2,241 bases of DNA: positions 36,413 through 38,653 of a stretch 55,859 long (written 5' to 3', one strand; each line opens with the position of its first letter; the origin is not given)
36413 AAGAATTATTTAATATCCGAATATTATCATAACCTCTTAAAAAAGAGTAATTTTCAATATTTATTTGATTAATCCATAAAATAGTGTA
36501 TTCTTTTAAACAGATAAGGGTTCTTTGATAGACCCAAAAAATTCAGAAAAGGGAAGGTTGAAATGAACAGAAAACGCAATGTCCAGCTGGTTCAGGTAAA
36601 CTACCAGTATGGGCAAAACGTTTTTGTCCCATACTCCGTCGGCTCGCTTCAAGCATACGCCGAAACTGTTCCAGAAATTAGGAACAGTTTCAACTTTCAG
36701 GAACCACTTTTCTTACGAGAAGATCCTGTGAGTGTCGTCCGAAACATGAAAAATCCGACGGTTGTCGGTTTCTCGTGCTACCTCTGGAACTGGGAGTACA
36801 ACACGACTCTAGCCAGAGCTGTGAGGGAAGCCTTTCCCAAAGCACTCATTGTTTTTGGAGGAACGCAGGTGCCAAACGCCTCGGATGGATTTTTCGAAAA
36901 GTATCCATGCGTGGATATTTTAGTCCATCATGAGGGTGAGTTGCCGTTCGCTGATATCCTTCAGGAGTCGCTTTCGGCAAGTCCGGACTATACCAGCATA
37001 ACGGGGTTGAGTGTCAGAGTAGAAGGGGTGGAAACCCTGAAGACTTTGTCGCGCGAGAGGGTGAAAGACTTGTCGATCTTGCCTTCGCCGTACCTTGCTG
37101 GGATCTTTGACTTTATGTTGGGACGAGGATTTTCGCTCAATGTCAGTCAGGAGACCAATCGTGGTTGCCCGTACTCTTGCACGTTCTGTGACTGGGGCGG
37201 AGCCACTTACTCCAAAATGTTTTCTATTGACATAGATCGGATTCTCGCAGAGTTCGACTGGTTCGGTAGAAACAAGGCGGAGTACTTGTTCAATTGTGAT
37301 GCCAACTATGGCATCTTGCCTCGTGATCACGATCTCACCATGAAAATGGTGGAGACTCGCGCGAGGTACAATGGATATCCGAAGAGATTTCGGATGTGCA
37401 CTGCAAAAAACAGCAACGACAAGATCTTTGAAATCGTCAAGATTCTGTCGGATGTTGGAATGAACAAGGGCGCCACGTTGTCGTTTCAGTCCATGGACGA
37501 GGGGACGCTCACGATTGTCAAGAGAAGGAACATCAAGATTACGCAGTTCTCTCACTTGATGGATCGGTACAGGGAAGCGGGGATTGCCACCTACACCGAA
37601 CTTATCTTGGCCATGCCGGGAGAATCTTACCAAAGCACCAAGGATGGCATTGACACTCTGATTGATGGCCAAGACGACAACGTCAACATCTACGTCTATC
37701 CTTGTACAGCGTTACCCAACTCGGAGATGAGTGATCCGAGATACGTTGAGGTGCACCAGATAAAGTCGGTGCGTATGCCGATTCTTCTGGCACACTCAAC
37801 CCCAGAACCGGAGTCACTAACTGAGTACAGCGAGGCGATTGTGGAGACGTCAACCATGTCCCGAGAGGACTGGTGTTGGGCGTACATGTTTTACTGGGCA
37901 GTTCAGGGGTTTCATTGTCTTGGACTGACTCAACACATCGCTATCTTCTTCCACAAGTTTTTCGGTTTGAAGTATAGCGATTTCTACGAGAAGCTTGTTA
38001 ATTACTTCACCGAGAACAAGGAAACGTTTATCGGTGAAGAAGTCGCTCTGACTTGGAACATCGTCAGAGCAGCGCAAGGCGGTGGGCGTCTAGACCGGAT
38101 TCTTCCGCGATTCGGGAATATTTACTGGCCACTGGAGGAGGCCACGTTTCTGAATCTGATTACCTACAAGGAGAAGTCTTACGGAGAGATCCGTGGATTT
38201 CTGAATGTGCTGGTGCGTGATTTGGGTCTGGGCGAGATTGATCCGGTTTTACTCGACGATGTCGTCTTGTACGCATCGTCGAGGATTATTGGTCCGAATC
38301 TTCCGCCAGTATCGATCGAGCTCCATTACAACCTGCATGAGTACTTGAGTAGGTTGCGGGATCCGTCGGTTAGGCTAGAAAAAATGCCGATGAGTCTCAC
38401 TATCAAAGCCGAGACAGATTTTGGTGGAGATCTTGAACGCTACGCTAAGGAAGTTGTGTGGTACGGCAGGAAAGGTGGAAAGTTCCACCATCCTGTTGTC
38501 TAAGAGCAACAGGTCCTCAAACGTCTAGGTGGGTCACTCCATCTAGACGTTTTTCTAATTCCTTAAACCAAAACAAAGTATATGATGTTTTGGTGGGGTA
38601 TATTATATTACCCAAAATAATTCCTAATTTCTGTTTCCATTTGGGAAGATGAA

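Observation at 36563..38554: Compositionally foreign B12-binding radical SAM gene in the middle of the glycan locus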

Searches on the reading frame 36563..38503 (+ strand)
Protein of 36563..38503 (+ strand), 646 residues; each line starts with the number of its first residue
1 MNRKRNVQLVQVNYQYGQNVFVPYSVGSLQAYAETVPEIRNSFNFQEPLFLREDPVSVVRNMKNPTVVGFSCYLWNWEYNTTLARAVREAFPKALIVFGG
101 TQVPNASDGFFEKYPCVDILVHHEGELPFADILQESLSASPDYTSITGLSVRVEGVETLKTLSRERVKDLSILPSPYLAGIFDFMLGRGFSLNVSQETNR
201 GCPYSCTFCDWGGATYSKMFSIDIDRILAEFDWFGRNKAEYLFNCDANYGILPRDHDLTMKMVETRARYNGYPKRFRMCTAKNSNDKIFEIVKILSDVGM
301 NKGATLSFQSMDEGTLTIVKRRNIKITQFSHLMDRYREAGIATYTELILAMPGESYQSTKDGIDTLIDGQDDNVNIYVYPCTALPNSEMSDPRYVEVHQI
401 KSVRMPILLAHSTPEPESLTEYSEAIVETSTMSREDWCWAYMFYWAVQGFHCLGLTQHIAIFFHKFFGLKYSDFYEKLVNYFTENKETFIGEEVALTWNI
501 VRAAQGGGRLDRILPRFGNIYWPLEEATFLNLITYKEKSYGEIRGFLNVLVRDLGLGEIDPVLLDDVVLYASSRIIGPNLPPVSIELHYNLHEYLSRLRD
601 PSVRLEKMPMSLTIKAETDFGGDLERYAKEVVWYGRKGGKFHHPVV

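Call 3: search_protein_families(library=pfam, proteins=[window:36563-38503:+], max_evalue=0.01)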
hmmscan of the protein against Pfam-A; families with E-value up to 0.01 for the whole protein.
window:36563-38503:+ (646 aa): 2 families
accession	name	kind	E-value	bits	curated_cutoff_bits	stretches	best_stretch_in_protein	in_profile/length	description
PF04055.27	Radical_SAM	-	8.5e-10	39.5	29.5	1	199-361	4-161/166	Radical SAM superfamily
PF02310.24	B12-binding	-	2.2e-07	31.2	32.1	1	53-132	41-120/121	B12 binding domain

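Call 4: search_protein_families(library=ncbifam, proteins=[window:36563-38503:+], max_evalue=0.01)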
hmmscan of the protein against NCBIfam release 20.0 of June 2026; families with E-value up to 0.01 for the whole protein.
window:36563-38503:+ (646 aa): 17 families
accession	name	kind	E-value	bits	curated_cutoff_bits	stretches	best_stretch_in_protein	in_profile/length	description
NF033712.0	B12_rSAM_KedN5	subfamily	1.6e-86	290.9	700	1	22-404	16-400/624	KedN5 family methylcobalamin-dependent radical SAM C-methyltransferase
NF050148.1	rSAM_ApyD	equivalog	7.1e-16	57.7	750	1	63-365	73-362/645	RiPP biosynthesis radical SAM protein ApyD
TIGR03975.1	rSAM_ocin_1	subfamily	2.3e-15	56.1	281.85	1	63-234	127-305/606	RiPP maturation radical SAM C-methyltransferase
TIGR03471.1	HpnJ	equivalog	2.1e-13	50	577.6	1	79-367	83-363/472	hopanoid biosynthesis associated radical SAM protein HpnJ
NF038361.1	rSAM_Sden_1168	equivalog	4.2e-13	48.7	575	1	67-390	143-470/560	Sden_1168 family B12-binding radical SAM P-methyltransferase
TIGR02026.1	BchE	equivalog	1.3e-10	40.8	481.35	1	65-377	64-373/497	magnesium-protoporphyrin IX monomethyl ester anaerobic oxidative cyclase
TIGR04479.1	bcpD_PhpK_rSAM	subfamily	4.9e-10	38.4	600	1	191-368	239-408/504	PhpK family radical SAM P-methyltransferase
TIGR04013.1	B12_SAM_MJ_1487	hypoth_equivalog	4.4e-08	32.4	251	1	56-215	35-173/382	TIGR04013 family B12-binding domain/radical SAM domain-containing protein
TIGR04367.1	HpnR_B12_rSAM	equivalog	8.5e-08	31.2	650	1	58-342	55-326/490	hopanoid C-3 methylase HpnR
TIGR00089.1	TIGR00089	subfamily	1.6e-06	27.2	251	1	200-379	147-328/429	MiaB/RimO family radical SAM methylthiotransferase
TIGR04014.1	B12_SAM_MJ_0865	equivalog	3.3e-05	22.9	360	1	110-236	84-203/434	methyl-coenzyme M reductase glutamine C-methyltransferase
TIGR04072.2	rSAM_ladder_B12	equivalog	0.00014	20.7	360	1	166-367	155-347/443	lipid biosynthesis B12-binding/radical SAM protein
NF040542.1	rSAM_RCCLKC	equivalog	0.00041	19.6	450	1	78-249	63-236/423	arsinothricin biosynthesis radical SAM protein ArsL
TIGR04428.1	B12_rSAM_trp_MT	equivalog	0.00044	18.8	500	1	198-390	221-418/558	tryptophan 2-C-methyltransferase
TIGR04295.1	B12_rSAM_oligo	hypoth_equivalog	0.001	17.8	400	1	195-249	202-255/422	TIGR04295 family B12-binding domain-containing radical SAM protein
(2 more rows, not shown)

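Call 7: find_homologous_proteins(query=window:36563-38503:+, max_evalue=0.00001)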
Query window:36563-38503:+ (646 aa): 1856 proteins with E <= 0.00001 among 8000 candidates; the best 120 are listed.
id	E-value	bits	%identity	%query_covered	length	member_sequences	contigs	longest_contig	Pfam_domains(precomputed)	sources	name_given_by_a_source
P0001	0.0e+0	1515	100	100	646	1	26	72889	PF04055.28,PF02310.25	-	-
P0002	0.0e+0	1258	98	85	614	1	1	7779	PF04055.28,PF06071.20,PF02310.25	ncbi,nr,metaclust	ncbi:MAG: hypothetical protein A2W51_02110 [Candidatus Zambryskibacteria bacterium RIFCSPHIGHO2_02_3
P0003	0.0e+0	1253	82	100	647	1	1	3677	PF04055.28,PF02310.25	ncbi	-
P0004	0.0e+0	1245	81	99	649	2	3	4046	PF04055.28,PF02310.25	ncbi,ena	-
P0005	0.0e+0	1046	68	100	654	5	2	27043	PF04055.28,PF02310.25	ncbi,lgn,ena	-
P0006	6.1e-296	1001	66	100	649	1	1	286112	PF04055.28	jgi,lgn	jgi:putative methyltransferase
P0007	1.7e-295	1000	65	100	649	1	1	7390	PF04055.28,PF02310.25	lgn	-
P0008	1.6e-294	996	66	98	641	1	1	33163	PF04055.28,PF02310.25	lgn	-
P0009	5.9e-294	994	67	100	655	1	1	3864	PF04055.28,PF02310.25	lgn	-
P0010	1.7e-293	993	65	100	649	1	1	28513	PF04055.28,PF02310.25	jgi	jgi:radical SAM superfamily enzyme YgiQ (UPF0313 family)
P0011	1.6e-291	986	66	100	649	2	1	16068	PF04055.28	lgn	-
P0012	6.3e-286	968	64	100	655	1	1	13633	PF04055.28,PF02310.25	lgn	-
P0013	2.5e-285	966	65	99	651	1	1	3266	PF04055.28,PF02310.25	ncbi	-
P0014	2.6e-285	966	63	100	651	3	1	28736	PF04055.28,PF02310.25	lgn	-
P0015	4.0e-285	965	63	100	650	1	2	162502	PF04055.28,PF02310.25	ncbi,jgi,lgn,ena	-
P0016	1.0e-283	961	63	100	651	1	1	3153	PF04055.28,PF02310.25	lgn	-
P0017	4.0e-280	949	63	100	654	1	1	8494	PF04055.28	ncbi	-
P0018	3.7e-279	946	62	100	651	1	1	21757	PF04055.28,PF02310.25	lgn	-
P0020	2.4e-276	936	62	100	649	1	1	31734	PF04055.28,PF02310.25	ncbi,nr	ncbi:MAG: radical SAM protein [Candidatus Vogelbacteria bacterium]|nr:radical SAM protein [Candidatu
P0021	3.6e-276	936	62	100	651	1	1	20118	PF04055.28,PF02310.25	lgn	-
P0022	3.8e-276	936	62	100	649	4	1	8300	PF04055.28,PF02310.25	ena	-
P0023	2.4e-275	933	63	99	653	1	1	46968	PF04055.28,PF02310.25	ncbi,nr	ncbi:MAG: hypothetical protein JWN50_424 [Parcubacteria group bacterium]|nr:hypothetical protein [Pa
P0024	4.5e-275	932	63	100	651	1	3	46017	PF04055.28,PF02310.25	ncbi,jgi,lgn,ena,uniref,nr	ncbi:hypothetical protein COT82_01035 [Candidatus Campbellbacteria bacterium CG10_big_fil_rev_8_21_1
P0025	1.9e-274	930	60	100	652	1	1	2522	PF04055.28,PF02310.25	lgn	-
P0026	2.9e-274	929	62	100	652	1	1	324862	PF04055.28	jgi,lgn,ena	-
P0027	6.5e-274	928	61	100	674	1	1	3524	PF04055.28,PF02310.25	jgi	jgi:radical SAM superfamily enzyme YgiQ (UPF0313 family)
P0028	2.6e-272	923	61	100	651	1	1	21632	PF04055.28,PF02310.25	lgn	-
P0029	9.3e-272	921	61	98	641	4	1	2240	PF04055.28,PF02310.25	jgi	-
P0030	1.0e-271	921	60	100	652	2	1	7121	PF04055.28,PF02310.25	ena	-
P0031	2.5e-271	920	61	99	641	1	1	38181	PF04055.28,PF02310.25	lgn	-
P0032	1.1e-270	918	60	100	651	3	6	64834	PF04055.28,PF02310.25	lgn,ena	-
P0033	5.8e-270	915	62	99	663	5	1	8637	PF04055.28,PF02310.25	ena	-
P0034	2.6e-269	913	61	100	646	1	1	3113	PF04055.28,PF02310.25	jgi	jgi:radical SAM superfamily enzyme YgiQ (UPF0313 family)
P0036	1.9e-268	910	59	100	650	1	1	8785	PF04055.28,PF02310.25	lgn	-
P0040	7.0e-266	902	60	99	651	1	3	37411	PF04055.28,PF02310.25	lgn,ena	-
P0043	5.0e-265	899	62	99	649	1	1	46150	PF04055.28,PF02310.25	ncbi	-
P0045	7.7e-264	895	60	99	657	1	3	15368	PF04055.28,PF02310.25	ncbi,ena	-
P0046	2.0e-263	894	60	100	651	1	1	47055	PF04055.28,PF02310.25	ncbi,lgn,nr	ncbi:MAG: radical SAM protein [Patescibacteria group bacterium]|nr:radical SAM protein [Patescibacte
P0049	8.6e-261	885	59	99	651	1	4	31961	PF04055.28,PF02310.25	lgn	-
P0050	8.8e-259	878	60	99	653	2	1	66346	PF04055.28,PF02310.25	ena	-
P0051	9.0e-258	875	60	97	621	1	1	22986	PF04055.28,PF02310.25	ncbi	-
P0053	1.3e-256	871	59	99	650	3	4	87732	PF04055.28,PF02310.25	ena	-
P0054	4.8e-254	863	59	100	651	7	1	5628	PF04055.28,PF02310.25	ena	-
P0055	2.1e-253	860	58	100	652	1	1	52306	PF04055.28,PF02310.25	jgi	jgi:radical SAM superfamily enzyme YgiQ (UPF0313 family)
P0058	2.9e-246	837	56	99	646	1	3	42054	PF04055.28,PF02310.25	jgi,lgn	jgi:putative methyltransferase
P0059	6.9e-246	836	62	91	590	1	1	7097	PF04055.28,PF02310.25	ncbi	-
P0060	2.8e-245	834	57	100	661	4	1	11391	PF04055.28,PF02310.25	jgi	-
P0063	2.3e-241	821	57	100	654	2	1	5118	PF04055.28,PF02310.25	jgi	-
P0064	9.0e-240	815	55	100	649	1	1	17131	PF04055.28,PF02310.25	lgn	-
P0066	7.5e-239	812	55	99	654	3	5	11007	PF04055.28,PF02310.25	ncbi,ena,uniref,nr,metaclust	ncbi:MAG: hypothetical protein UW78_C0024G0002 [Candidatus Azambacteria bacterium GW2011_GWA1_44_9]|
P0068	3.8e-238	810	55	100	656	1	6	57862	PF04055.28,PF02310.25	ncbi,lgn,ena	-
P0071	1.1e-224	766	52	99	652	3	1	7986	PF04055.28,PF02310.25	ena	-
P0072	5.8e-222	757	51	100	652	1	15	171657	PF04055.28,PF02310.25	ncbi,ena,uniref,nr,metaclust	ncbi:MAG: hypothetical protein A3B99_04315 [Candidatus Yanofskybacteria bacterium RIFCSPHIGHO2_02_FU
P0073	5.8e-222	757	51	100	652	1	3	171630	PF04055.28,PF02310.25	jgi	-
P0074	6.8e-221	753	52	99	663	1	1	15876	PF04055.28,PF02310.25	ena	-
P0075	3.6e-219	747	52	99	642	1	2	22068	PF04055.28,PF02310.25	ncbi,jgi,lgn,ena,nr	ncbi:MAG: Cobalamin B12-binding domain protein [Candidatus Yanofskybacteria bacterium GW2011_GWA2_44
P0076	3.7e-218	744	50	100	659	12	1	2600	PF04055.28,PF02310.25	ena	-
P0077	4.2e-218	744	52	100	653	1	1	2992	PF04055.28,PF02310.25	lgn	-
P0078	2.7e-216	738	51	100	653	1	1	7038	PF04055.28,PF02310.25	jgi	jgi:radical SAM superfamily enzyme YgiQ (UPF0313 family)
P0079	8.7e-216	736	51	100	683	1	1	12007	PF04055.28,PF02310.25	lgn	-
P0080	1.4e-212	726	49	100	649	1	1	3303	PF04055.28,PF02310.25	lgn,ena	-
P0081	9.5e-212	723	50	100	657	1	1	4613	PF04055.28,PF02310.25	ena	-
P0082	3.0e-211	721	49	100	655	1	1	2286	PF04055.28,PF02310.25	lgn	-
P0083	1.9e-210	719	50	99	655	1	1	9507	PF04055.28,PF02310.25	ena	-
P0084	4.6e-209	714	48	99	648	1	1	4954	PF04055.28,PF02310.25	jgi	-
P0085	1.5e-208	712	50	100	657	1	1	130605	PF04055.28,PF02310.25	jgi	jgi:putative methyltransferase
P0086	9.1e-208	710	49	100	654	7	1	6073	PF04055.28,PF02310.25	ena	-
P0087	5.1e-207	707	49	100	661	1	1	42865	PF04055.28,PF02310.25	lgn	-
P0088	5.7e-207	707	47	99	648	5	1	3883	PF04055.28,PF02310.25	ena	-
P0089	7.7e-207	707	49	99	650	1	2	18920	PF04055.28,PF02310.25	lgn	-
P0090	2.0e-206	705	49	100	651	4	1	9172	PF04055.28,PF02310.25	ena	-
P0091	2.7e-206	705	48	99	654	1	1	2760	PF04055.28,PF02310.25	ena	-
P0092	2.9e-206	705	48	100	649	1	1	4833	PF04055.28,PF02310.25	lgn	-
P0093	4.1e-206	704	49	99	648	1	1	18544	PF04055.28,PF02310.25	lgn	-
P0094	6.9e-206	703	49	99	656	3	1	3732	PF04055.28,PF02310.25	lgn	-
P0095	7.0e-206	703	48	100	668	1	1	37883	PF04055.28,PF02310.25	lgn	-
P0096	1.0e-205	703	48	99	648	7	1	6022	PF04055.28,PF02310.25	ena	-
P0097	7.9e-205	700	51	100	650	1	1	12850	PF04055.28,PF02310.25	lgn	-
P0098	2.0e-204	699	47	100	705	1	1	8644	PF04055.28,PF02310.25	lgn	-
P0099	2.8e-204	698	48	99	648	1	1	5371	PF04055.28,PF02310.25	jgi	-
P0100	6.9e-204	697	48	99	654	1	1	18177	PF04055.28,PF02310.25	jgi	-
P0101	4.4e-203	694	47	99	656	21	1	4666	PF04055.28,PF02310.25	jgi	jgi:putative methyltransferase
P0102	6.6e-203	694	48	100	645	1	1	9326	PF04055.28,PF02310.25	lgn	-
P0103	1.3e-202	693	49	99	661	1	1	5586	PF04055.28,PF02310.25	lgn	-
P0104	2.2e-202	692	48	100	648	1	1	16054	PF04055.28,PF02310.25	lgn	-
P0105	2.4e-202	692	48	100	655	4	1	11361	PF04055.28,PF02310.25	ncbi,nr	ncbi:MAG: radical SAM protein [Chloroflexi bacterium]|nr:radical SAM protein [Chloroflexota bacteriu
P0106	3.1e-202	691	46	99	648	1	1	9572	PF04055.28,PF02310.25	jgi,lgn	jgi:putative methyltransferase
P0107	3.4e-201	688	48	99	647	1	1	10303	PF04055.28,PF02310.25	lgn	-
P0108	3.7e-201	688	48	99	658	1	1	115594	PF04055.28,PF02310.25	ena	-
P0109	3.6e-200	685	48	100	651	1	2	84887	PF04055.28,PF02310.25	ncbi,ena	-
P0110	5.9e-200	684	47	100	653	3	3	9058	PF04055.28,PF02310.25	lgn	-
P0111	6.0e-200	684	49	99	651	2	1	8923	PF04055.28,PF02310.25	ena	-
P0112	2.5e-199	682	47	100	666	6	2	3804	PF04055.28,PF02310.25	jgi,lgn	jgi:radical SAM superfamily enzyme YgiQ (UPF0313 family)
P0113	8.7e-199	680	48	99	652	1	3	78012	PF04055.28,PF02310.25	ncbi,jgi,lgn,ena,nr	ncbi:MAG: hypothetical protein HOM52_14505 [Rhodospirillaceae bacterium]|jgi:putative methyltransfer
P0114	3.7e-198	678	48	99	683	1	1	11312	PF02310.25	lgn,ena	-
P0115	7.8e-197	674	46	99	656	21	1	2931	PF04055.28,PF02310.25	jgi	-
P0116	5.7e-196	671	46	100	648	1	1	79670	PF04055.28,PF02310.25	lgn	-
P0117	1.9e-195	669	47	99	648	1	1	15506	PF04055.28,PF02310.25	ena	-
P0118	1.2e-192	660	48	100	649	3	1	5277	PF04055.28,PF02310.25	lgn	-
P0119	1.5e-192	659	47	99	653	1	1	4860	PF04055.28,PF02310.25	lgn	-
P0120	1.1e-190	653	47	99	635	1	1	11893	PF04055.28,PF02310.25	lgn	-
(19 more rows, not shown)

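Call 12: find_encoding_contigs(protein=P0005, flank=8000, max_places=4)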
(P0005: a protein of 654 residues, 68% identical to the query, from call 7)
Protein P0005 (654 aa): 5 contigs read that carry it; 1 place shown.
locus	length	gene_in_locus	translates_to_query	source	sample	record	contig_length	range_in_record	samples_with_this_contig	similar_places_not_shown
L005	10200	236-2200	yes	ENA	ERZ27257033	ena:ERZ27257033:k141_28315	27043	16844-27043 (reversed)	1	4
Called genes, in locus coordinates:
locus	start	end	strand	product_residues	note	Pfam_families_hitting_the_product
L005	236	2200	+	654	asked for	PF02310:B12-binding, PF04055:Radical_SAM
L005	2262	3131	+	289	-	PF01531:Glyco_transf_11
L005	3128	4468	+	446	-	PF00535:Glycos_transf_2, PF13641:Glyco_tranf_2_3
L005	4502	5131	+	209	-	PF13578:Methyltransf_24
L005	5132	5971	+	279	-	-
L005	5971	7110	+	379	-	-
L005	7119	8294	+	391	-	PF01575:MaoC_dehydratas, PF13452:FAS1_DH_region (weak), PF00106:adh_short, PF01370:Epimerase (weak), PF08659:KR (weak), PF13561:adh_short_C2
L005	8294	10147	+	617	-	-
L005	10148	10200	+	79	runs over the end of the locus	PF00550:PP-binding (faint)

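Call 13: find_encoding_contigs(protein=P0006, flank=8000, max_places=3)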
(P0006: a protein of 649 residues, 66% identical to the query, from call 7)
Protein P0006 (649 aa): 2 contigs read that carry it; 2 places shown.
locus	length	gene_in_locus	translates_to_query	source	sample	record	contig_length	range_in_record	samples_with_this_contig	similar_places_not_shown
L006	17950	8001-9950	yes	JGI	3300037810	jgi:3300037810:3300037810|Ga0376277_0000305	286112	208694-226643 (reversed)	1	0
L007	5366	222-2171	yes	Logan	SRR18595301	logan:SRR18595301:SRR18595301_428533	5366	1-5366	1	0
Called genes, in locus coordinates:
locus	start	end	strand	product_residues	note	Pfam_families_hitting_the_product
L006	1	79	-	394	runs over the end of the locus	PF00534:Glycos_transf_1 (weak)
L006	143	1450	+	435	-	PF13727:CoA_binding_3, PF00106:adh_short (weak), PF01073:3Beta_HSD, PF01370:Epimerase, PF02719:Polysacc_synt_2, PF04321:RmlD_sub_bind, PF07993:NAD_binding_4 (weak), PF16363:GDP_Man_Dehyd, +4 more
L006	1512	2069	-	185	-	PF00132:Hexapep (faint)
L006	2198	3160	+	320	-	PF01370:Epimerase, PF04321:RmlD_sub_bind, PF16363:GDP_Man_Dehyd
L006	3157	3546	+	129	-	-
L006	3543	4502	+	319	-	PF01041:DegT_DnrJ_EryC1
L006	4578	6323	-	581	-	PF13522:GATase_6, PF13537:GATase_7, PF12481:DUF3700 (weak), PF00733:Asn_synthase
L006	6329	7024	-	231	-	PF08843:AbiEii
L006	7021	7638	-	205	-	-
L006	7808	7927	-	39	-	-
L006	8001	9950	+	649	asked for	PF04055:Radical_SAM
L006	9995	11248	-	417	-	PF01041:DegT_DnrJ_EryC1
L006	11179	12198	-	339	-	-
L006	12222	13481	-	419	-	PF00005:ABC_tran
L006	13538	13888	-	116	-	PF05635:23S_rRNA_IVP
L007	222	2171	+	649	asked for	PF04055:Radical_SAM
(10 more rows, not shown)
